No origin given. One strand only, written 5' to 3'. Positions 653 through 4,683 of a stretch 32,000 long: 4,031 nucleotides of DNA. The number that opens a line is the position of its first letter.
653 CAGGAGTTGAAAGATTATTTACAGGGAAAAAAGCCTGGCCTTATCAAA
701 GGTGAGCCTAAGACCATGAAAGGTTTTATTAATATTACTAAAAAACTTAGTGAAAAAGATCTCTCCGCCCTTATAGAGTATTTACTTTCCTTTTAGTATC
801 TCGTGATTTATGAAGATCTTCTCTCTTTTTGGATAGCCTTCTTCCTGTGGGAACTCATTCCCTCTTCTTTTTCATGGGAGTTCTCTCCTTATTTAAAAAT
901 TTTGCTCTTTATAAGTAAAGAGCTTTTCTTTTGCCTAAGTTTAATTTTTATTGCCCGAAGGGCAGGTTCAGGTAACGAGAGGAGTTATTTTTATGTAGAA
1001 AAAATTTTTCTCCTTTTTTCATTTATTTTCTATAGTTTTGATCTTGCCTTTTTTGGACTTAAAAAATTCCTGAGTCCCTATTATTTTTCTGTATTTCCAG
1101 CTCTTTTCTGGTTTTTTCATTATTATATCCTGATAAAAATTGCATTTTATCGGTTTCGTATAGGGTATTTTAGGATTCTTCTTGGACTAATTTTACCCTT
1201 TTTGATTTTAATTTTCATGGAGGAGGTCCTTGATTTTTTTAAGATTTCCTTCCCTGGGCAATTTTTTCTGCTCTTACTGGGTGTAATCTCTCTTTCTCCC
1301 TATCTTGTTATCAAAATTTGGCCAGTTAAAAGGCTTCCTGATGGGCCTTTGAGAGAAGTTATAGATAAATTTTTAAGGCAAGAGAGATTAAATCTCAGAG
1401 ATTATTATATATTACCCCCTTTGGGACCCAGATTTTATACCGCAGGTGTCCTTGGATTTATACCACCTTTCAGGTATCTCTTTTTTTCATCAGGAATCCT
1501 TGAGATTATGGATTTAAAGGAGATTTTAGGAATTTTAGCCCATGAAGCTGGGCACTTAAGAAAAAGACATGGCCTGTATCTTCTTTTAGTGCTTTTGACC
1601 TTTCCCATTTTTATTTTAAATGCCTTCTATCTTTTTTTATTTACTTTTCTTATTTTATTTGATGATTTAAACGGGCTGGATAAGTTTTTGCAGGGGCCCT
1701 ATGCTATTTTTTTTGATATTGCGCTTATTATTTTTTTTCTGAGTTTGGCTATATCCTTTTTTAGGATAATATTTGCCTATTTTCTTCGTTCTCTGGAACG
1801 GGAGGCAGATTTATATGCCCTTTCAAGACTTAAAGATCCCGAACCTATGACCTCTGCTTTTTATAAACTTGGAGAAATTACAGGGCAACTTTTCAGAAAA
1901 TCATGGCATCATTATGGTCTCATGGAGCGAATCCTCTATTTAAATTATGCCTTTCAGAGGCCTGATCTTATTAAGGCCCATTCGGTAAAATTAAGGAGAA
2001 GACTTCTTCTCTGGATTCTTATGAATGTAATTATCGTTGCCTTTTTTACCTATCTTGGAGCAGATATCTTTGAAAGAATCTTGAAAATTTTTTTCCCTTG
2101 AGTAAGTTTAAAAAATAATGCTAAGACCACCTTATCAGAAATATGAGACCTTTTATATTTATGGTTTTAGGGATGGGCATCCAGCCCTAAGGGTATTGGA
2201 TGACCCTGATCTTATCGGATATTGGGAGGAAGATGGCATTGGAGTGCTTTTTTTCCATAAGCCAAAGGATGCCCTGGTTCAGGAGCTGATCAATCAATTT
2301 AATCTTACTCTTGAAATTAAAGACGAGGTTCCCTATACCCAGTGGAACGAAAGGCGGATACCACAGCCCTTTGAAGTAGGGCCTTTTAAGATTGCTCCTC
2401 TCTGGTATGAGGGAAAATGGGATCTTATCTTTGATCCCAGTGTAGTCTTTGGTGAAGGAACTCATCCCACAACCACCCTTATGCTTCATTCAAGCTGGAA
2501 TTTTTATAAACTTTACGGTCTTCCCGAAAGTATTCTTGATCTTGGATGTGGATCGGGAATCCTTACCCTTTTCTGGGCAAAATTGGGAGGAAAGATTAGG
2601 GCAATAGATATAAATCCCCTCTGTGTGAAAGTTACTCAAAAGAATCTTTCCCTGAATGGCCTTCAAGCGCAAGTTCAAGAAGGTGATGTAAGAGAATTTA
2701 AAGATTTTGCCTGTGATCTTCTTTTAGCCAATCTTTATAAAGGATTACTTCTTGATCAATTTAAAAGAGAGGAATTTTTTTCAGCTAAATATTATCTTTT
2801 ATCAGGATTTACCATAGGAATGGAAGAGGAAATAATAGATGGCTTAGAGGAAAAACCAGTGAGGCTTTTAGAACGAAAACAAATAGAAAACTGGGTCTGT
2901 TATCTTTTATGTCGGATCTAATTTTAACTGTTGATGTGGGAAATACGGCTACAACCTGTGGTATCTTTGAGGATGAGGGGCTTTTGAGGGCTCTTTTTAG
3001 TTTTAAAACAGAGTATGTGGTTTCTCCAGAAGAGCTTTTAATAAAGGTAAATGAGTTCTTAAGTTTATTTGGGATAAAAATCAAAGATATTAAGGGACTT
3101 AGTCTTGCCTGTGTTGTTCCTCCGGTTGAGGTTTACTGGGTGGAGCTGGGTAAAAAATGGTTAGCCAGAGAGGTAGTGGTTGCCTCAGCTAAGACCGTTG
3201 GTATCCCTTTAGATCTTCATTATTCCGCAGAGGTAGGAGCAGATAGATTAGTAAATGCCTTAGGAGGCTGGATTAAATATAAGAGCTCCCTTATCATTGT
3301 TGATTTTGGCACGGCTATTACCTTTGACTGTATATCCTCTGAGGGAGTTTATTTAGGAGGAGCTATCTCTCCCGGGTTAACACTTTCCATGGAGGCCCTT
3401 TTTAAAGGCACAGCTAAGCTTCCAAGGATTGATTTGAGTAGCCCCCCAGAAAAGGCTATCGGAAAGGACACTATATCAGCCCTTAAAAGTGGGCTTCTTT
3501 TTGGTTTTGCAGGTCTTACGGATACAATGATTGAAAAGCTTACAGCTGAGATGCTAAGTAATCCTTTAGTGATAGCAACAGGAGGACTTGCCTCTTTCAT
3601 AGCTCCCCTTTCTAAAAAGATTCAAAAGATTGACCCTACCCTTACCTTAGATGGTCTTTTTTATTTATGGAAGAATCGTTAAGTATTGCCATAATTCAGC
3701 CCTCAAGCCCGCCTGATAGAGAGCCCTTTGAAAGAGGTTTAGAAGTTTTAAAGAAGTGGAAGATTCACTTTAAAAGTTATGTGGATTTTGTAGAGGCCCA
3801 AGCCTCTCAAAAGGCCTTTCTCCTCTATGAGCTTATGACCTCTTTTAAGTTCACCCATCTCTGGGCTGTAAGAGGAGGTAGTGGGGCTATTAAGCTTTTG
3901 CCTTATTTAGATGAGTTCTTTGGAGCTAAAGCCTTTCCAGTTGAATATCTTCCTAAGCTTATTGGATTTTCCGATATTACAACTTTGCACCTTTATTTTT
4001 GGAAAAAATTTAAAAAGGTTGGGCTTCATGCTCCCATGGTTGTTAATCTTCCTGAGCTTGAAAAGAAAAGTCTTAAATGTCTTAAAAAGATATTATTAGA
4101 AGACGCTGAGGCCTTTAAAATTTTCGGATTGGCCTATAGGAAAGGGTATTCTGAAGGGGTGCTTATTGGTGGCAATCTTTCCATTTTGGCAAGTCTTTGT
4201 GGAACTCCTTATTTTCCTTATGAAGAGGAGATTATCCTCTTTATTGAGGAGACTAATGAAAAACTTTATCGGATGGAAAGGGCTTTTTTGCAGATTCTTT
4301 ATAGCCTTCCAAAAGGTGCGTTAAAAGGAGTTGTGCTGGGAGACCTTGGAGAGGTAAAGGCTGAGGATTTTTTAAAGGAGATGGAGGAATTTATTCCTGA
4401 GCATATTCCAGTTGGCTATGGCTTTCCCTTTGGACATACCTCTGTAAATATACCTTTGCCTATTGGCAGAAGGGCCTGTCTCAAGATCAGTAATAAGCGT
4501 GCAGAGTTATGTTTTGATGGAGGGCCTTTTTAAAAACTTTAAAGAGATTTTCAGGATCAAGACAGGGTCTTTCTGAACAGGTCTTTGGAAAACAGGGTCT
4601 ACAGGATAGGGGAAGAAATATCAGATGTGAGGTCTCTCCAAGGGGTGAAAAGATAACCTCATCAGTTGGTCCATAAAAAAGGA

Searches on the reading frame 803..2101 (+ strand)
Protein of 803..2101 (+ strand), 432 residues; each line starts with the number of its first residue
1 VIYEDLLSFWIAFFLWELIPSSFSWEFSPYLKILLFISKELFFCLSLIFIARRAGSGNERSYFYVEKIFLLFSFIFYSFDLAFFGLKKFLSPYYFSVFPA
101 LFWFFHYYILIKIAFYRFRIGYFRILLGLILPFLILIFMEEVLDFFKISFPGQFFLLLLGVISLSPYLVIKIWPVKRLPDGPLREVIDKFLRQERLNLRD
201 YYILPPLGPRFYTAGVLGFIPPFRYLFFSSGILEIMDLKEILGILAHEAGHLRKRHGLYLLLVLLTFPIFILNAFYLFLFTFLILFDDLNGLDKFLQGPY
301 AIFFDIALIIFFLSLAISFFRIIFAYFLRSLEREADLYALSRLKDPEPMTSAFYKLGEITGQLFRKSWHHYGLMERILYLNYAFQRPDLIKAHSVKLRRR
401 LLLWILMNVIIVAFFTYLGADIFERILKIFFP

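Call 33: search_protein_families(library=ncbifam, proteins=[window:803-2101:+], max_evalue=1e-8)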
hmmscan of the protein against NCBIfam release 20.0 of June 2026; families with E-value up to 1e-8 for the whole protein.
window:803-2101:+ (432 aa): 0 families

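Call 35: find_encoding_contigs(protein=window:803-2101:+, flank=10000, max_places=2)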
Protein window:803-2101:+ (432 aa): no gene with exactly this product is on record in the collection.

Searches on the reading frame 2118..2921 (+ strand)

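Call 33: search_protein_families(library=ncbifam, proteins=[window:2118-2921:+], max_evalue=1e-8)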
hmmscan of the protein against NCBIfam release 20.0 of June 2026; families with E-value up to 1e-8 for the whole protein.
window:2118-2921:+ (267 aa): 6 families
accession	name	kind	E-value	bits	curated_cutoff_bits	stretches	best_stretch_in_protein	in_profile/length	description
NF001785.0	PRK00517.2-2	equivalog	3.9e-25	88.6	188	1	98-264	111-279/282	50S ribosomal protein L11 methyltransferase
NF001786.0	PRK00517.2-4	equivalog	3e-23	82.3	327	1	60-263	69-271/277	50S ribosomal protein L11 methyltransferase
TIGR00406.1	prmA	equivalog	7.9e-23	81.3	183.15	1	62-260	85-288/288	50S ribosomal protein L11 methyltransferase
NF001790.0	PRK00517.3-3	equivalog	7.6e-22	77.9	269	1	69-262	52-257/262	50S ribosomal protein L11 methyltransferase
NF011529.0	PRK14968.1-3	equivalog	2.2e-10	40.3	162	1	137-191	36-91/198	putative methyltransferase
NF001784.0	PRK00517.2-1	equivalog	2.6e-09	37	244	1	106-260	123-285/290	50S ribosomal protein L11 methyltransferase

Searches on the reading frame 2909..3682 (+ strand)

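Call 33: search_protein_families(library=ncbifam, proteins=[window:2909-3682:+], max_evalue=1e-8)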
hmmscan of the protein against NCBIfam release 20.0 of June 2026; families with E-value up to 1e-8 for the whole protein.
window:2909-3682:+ (257 aa): 29 families (the best 25 are shown)
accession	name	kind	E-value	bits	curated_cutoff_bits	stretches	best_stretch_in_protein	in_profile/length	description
NF009855.0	PRK13321.1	equivalog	7.8e-73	244.9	233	1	5-256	2-253/256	type III pantothenate kinase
NF009848.0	PRK13318.1-6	equivalog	9.4e-66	221.8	248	1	5-256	2-253/256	type III pantothenate kinase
NF009847.0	PRK13318.1-5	equivalog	2e-65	220.7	381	1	5-254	2-251/256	type III pantothenate kinase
NF009844.0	PRK13318.1-2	equivalog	2.8e-62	210.2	331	1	5-256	2-253/259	type III pantothenate kinase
NF009843.0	PRK13318.1-1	equivalog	2.2e-61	207.4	426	1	4-255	1-251/259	type III pantothenate kinase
NF009845.0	PRK13318.1-3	equivalog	4.4e-52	176.9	358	1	5-254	2-251/258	type III pantothenate kinase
TIGR00671.1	baf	subfamily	3.6e-44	151.3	58.2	1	6-250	2-238/243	type III pantothenate kinase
NF009849.0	PRK13320.1-1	equivalog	3.6e-40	138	354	1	2-254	7-260/267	type III pantothenate kinase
NF009853.0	PRK13320.1-5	equivalog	1.6e-32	113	287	1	5-252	2-235/243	type III pantothenate kinase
NF009846.0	PRK13318.1-4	equivalog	2e-32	112.6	432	1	4-255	1-251/255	type III pantothenate kinase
NF009852.0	PRK13320.1-4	equivalog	1.7e-31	109.5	439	1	5-249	15-260/270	pantothenate kinase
NF009871.0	PRK13331.1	equivalog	3e-28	98.8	251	1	6-240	10-226/253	pantothenate kinase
NF009850.0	PRK13320.1-2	equivalog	3.5e-27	95.7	321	1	6-250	3-230/241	type III pantothenate kinase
NF009861.0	PRK13324.1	equivalog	2.7e-26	92.7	495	1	5-250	2-246/258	type III pantothenate kinase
NF009851.0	PRK13320.1-3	equivalog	2.3e-25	89.8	500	1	97-251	80-237/244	type III pantothenate kinase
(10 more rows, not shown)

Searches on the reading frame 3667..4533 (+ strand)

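Call 33: search_protein_families(library=ncbifam, proteins=[window:3667-4533:+], max_evalue=1e-8)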
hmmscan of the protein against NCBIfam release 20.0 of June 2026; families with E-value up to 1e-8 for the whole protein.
window:3667-4533:+ (288 aa): 1 family
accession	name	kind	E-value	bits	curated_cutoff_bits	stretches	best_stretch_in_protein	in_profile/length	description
NF008424.0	PRK11253.1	equivalog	1e-31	110.1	378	1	63-287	71-304/308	muramoyltetrapeptide carboxypeptidase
